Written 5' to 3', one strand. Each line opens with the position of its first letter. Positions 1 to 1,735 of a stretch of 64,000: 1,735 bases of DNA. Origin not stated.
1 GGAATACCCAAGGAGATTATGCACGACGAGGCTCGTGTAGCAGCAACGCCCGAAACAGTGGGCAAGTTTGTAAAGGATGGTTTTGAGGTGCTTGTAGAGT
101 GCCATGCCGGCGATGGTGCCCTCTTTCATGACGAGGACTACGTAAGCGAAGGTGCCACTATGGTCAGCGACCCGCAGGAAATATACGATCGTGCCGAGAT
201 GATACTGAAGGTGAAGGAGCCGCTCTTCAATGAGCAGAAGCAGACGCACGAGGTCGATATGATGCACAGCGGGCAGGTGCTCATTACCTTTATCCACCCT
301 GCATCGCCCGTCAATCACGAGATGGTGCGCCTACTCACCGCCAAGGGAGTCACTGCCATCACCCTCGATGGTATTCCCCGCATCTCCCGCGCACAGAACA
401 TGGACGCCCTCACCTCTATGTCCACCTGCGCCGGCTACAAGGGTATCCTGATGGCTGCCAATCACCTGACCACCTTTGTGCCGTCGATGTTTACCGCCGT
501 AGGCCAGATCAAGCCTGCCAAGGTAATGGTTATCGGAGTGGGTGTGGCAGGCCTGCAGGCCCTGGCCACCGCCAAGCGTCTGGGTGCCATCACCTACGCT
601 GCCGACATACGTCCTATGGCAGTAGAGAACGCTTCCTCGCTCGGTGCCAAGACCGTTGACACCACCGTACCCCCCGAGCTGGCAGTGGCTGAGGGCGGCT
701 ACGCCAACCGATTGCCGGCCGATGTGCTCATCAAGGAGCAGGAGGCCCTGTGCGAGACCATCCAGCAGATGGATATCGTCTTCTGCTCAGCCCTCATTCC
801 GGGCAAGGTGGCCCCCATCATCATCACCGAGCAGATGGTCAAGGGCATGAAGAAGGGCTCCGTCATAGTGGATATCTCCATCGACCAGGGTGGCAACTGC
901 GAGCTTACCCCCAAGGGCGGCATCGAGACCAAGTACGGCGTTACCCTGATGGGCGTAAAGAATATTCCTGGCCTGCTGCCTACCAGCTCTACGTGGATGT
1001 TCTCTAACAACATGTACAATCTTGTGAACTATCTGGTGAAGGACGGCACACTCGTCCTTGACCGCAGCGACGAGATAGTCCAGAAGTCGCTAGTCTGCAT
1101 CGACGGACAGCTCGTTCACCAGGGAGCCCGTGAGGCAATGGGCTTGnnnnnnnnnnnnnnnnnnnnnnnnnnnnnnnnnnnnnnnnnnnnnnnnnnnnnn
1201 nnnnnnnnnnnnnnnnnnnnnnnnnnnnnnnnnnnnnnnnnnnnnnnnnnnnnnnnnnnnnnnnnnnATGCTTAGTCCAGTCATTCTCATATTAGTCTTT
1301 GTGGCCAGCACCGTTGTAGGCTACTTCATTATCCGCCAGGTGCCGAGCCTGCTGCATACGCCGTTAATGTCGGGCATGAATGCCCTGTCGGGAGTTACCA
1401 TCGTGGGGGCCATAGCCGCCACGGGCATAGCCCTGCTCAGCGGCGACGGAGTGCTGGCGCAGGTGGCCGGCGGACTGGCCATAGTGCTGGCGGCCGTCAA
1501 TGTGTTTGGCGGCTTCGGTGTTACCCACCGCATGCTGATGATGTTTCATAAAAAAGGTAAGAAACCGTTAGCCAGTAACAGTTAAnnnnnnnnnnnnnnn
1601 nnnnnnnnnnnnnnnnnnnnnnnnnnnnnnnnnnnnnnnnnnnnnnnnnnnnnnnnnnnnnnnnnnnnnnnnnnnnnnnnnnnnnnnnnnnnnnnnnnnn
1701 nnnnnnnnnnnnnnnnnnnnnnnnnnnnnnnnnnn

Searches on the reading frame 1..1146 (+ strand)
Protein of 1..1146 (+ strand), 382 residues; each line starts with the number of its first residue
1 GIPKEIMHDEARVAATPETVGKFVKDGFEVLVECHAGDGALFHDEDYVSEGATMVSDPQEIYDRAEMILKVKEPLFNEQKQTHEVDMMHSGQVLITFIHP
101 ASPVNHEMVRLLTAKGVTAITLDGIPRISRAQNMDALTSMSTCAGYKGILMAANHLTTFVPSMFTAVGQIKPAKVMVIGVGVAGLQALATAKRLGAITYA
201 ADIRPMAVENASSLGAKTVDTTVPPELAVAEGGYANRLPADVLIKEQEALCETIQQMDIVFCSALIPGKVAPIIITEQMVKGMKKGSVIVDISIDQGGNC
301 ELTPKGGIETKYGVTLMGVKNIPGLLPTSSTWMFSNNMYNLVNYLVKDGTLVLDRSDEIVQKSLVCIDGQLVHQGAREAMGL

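Call 68: search_protein_families(library=pfam, proteins=[window:1-1146:+], max_evalue=0.001)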
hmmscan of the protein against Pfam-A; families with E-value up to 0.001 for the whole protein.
window:1-1146:+ (382 aa): 2 families
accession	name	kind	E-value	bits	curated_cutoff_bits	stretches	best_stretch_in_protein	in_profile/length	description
PF01262.27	AlaDh_PNT_C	-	1.8e-60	204.4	23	1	149-374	2-214/214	Alanine dehydrogenase/PNT, C-terminal domain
PF05222.21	AlaDh_PNT_N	-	3.7e-44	150.7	30.4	1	1-144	1-136/136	Alanine dehydrogenase/PNT, N-terminal domain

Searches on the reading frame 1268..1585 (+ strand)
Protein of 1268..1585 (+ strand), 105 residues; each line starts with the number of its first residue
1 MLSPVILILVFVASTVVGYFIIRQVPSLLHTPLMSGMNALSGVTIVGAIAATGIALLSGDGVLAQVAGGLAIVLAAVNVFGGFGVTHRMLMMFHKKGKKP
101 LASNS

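Call 13: search_protein_families(library=pfam, proteins=[window:1268-1582:+], max_evalue=0.01)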
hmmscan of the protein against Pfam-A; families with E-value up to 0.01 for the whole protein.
window:1268-1582:+ (105 aa): 1 family
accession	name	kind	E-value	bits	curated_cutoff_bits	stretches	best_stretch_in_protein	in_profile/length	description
PF12769.12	PNTB_4TM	-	1.2e-27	96.6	26.2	1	8-95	2-85/85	4TM region of pyridine nucleotide transhydrogenase, mitoch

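Call 82: find_encoding_contigs(protein=window:1268-1585:+, flank=1200, max_places=10)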
Protein window:1268-1585:+ (105 aa): 19 contigs read that carry it; 9 places shown.
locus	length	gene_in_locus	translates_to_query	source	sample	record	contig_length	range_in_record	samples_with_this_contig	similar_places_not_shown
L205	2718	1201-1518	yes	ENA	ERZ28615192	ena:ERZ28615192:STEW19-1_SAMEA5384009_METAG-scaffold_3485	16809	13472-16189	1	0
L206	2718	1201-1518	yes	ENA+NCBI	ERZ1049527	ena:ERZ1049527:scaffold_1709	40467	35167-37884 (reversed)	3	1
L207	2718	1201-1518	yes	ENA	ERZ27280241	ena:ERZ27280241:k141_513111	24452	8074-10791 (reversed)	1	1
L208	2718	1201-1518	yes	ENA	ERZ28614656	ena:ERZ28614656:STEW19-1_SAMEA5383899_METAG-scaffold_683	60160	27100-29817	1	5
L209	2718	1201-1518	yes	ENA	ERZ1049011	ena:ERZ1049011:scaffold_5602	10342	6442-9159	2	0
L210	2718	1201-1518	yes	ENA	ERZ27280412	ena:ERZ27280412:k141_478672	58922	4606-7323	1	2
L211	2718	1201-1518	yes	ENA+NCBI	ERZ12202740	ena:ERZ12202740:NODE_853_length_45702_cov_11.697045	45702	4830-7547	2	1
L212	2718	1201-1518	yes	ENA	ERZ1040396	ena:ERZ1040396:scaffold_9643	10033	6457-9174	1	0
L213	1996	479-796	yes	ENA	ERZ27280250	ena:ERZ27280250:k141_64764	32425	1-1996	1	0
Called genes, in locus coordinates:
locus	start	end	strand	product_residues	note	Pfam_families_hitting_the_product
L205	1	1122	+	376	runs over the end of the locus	PF05222:AlaDh_PNT_N, PF01262:AlaDh_PNT_C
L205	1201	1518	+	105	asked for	PF12769:PNTB_4TM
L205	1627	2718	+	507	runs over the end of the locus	PF02233:PNTB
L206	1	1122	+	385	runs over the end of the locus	PF05222:AlaDh_PNT_N, PF01262:AlaDh_PNT_C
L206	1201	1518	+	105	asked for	PF12769:PNTB_4TM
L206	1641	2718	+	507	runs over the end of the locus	PF02233:PNTB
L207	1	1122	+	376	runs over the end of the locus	PF05222:AlaDh_PNT_N, PF01262:AlaDh_PNT_C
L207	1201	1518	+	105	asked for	PF12769:PNTB_4TM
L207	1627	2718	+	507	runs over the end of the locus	PF02233:PNTB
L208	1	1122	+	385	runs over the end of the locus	PF05222:AlaDh_PNT_N, PF01262:AlaDh_PNT_C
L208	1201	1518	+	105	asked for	PF12769:PNTB_4TM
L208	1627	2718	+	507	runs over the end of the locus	PF02233:PNTB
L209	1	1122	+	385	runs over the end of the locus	PF05222:AlaDh_PNT_N, PF01262:AlaDh_PNT_C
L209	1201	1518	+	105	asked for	PF12769:PNTB_4TM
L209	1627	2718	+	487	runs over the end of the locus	PF02233:PNTB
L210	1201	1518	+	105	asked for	PF12769:PNTB_4TM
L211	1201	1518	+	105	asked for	PF12769:PNTB_4TM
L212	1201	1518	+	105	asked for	PF12769:PNTB_4TM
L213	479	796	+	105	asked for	PF12769:PNTB_4TM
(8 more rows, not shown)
